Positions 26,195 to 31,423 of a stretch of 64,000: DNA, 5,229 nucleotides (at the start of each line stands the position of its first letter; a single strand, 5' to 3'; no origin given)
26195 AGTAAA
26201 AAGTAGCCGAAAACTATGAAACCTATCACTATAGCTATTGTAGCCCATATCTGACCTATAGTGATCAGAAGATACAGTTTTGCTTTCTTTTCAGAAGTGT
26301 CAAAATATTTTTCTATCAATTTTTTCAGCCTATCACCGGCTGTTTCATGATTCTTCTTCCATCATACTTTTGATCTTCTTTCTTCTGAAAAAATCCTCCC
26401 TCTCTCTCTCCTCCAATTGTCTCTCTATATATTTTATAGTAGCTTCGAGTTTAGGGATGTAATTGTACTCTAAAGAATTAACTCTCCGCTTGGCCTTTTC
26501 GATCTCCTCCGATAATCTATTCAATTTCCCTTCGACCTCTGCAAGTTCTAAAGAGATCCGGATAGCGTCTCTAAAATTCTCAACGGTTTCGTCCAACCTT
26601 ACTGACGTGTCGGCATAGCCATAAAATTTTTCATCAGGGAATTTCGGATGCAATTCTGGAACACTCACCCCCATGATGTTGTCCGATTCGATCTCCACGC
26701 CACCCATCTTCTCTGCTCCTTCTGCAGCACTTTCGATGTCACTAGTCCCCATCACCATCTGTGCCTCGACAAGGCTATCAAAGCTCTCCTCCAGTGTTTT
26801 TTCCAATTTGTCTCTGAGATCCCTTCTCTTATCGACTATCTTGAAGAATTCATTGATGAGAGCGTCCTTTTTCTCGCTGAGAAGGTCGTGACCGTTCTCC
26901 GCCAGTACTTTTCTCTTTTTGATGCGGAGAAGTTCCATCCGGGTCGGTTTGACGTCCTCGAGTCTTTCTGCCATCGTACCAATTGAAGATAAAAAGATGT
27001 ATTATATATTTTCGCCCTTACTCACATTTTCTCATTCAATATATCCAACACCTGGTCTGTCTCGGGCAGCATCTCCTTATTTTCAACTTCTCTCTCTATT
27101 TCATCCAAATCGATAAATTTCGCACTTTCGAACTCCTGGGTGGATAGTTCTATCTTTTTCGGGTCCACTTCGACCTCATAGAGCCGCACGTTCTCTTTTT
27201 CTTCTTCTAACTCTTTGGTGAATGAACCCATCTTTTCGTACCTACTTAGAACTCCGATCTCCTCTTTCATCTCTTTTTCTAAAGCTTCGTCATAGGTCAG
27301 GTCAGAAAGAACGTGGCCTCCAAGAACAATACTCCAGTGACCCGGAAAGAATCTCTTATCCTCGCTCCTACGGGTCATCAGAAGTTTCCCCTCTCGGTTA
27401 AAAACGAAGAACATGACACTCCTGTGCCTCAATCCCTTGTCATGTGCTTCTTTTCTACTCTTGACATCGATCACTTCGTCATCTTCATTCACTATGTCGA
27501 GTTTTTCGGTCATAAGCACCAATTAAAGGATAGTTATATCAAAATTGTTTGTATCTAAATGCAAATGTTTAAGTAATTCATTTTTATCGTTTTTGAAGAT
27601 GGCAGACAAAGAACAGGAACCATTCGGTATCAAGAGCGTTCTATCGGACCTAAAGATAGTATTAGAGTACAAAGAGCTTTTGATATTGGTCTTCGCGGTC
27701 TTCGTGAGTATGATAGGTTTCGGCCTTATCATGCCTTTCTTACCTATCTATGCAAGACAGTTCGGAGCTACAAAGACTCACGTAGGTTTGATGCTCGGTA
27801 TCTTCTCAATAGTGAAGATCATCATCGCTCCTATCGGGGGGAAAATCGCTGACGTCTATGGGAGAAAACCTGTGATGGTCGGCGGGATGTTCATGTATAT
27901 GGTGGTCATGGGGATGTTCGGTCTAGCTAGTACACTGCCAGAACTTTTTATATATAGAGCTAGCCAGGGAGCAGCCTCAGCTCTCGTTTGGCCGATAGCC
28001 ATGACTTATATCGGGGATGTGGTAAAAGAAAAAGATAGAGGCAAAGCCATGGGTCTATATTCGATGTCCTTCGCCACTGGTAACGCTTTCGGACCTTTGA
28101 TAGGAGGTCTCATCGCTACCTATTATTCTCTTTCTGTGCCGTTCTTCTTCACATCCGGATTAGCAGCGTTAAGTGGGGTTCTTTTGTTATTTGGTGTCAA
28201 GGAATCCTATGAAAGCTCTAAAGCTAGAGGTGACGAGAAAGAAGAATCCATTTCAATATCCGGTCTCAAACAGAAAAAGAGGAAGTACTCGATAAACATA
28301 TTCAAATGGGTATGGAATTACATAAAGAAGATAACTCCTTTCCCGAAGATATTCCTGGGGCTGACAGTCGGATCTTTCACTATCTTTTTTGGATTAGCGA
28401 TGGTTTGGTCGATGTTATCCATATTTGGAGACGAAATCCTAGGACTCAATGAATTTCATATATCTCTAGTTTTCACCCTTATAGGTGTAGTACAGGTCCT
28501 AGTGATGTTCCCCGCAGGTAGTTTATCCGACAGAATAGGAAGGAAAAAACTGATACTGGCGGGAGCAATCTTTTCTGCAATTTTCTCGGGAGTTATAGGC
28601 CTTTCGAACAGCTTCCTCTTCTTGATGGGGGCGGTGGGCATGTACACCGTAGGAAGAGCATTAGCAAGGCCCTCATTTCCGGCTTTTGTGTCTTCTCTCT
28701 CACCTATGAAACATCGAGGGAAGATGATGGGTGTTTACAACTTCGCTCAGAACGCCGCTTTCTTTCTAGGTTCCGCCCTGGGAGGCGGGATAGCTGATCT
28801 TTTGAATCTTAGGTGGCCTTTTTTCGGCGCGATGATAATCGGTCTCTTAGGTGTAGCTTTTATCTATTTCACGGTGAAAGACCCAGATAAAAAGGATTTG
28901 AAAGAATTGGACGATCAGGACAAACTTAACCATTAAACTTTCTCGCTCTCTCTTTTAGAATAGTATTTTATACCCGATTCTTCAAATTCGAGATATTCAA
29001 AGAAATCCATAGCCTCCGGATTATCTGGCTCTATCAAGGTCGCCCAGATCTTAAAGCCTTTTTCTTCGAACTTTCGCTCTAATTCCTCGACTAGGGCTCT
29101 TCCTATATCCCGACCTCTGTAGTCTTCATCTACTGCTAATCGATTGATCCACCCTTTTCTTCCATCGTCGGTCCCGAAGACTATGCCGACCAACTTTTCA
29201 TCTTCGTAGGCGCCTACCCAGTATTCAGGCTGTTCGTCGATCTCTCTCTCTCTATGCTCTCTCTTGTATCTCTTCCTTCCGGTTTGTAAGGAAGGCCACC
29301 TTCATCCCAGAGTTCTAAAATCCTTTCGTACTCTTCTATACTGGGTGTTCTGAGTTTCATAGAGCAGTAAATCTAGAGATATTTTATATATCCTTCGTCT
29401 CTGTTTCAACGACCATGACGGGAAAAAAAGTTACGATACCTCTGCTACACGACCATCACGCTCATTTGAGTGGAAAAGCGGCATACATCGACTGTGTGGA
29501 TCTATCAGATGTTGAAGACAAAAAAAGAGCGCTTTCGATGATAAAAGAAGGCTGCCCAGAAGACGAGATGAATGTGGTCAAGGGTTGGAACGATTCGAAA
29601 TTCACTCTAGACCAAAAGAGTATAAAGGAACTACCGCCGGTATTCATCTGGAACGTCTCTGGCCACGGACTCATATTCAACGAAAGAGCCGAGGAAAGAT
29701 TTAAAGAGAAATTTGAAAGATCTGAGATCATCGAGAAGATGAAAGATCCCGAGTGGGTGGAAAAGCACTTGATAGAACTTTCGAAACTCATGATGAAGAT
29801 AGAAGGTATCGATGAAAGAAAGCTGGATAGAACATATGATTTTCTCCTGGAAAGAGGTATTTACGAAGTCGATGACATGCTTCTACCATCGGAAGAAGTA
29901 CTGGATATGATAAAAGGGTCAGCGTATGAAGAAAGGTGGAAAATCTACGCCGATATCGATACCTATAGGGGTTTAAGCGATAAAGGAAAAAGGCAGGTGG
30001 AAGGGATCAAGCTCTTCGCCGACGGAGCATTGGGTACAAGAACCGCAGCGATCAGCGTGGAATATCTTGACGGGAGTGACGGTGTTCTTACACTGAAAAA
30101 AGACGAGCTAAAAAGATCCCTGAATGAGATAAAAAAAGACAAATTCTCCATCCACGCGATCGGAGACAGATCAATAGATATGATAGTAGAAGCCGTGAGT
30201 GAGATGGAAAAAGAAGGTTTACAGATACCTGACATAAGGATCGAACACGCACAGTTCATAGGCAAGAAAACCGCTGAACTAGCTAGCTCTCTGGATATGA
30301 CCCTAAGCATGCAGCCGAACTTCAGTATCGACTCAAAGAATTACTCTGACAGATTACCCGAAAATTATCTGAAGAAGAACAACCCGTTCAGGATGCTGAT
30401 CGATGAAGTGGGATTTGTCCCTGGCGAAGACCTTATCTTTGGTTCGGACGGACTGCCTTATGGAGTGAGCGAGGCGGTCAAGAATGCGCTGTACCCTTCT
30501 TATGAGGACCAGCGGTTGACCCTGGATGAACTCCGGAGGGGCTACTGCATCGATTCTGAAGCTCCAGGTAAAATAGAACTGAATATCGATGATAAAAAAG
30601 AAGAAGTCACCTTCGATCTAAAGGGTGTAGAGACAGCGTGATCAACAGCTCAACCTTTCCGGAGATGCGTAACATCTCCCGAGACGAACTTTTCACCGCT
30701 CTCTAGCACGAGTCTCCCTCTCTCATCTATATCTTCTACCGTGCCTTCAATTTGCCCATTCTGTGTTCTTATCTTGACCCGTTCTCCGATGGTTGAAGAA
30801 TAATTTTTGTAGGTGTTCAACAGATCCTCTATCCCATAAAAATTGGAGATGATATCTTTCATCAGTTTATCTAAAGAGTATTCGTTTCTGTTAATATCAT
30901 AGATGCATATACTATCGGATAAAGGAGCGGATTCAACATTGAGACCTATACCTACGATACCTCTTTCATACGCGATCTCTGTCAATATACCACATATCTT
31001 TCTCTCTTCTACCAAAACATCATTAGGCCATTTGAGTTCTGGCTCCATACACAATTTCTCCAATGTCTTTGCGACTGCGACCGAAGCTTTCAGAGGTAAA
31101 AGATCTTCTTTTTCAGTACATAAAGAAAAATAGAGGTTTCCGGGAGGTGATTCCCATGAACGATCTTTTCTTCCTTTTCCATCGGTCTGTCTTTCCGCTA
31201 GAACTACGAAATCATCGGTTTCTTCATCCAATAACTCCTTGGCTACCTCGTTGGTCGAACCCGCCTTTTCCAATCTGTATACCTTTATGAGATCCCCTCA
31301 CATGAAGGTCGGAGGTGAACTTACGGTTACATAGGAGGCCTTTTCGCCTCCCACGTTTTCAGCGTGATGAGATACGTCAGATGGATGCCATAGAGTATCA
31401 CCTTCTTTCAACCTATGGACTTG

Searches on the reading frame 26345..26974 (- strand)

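Call 65: search_protein_families(library=pfam, proteins=[window:26345-26974:-], max_evalue=0.00001)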
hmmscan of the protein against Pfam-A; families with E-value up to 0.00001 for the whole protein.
window:26345-26974:- (209 aa): 1 family
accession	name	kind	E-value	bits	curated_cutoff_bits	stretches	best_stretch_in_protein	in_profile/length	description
PF01813.22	ATP-synt_D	-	1.7e-61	208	25.7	1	14-203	1-196/196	ATP synthase subunit D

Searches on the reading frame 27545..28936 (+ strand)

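Call 44: search_protein_families(library=pfam, proteins=[window:27545-28936:+], max_evalue=0.00001)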
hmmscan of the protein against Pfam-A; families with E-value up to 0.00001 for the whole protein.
window:27545-28936:+ (463 aa): 6 families
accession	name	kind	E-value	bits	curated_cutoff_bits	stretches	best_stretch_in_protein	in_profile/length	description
PF07690.21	MFS_1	-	9.3e-77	258.7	33.4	2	48-302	1-235/347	Major Facilitator Superfamily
PF00083.30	Sugar_tr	-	4.5e-27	95.5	22.3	2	72-355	40-337/452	Sugar (and other) transporter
PF12832.13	MFS_1_like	-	5.1e-21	75.6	25.2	1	25-200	194-371/373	MFS_1 like family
PF05977.19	MFS_3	-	4.8e-10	38.9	27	1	92-452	59-403/524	Transmembrane secretion effector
PF13347.12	MFS_2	-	4.1e-08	32.6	27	0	24-194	205-384/427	MFS/sugar transport protein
PF03137.26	OATP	-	4e-06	25.9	25.8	0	139-195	141-197/545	Organic Anion Transporter Polypeptide (OATP) family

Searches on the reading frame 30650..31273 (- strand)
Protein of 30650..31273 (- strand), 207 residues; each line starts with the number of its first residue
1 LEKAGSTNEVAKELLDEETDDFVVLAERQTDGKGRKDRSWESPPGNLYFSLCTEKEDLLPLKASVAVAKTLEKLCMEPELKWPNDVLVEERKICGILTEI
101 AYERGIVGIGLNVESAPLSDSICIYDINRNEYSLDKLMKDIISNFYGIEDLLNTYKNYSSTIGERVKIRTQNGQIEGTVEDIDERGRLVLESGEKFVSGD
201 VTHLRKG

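Call 64: search_protein_families(library=pfam, proteins=[window:30650-31273:-], max_evalue=0.00001)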
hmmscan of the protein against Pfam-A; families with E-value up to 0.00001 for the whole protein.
window:30650-31273:- (207 aa): 2 families
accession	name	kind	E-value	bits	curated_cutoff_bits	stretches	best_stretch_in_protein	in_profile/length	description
PF03099.24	BPL_LplA_LipB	-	3.4e-17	63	21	1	6-110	7-131/133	Biotin/lipoate A/B protein ligase family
PF02237.23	BPL_C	-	6.6e-11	42.4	21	1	161-203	1-47/48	Biotin protein ligase C terminal domain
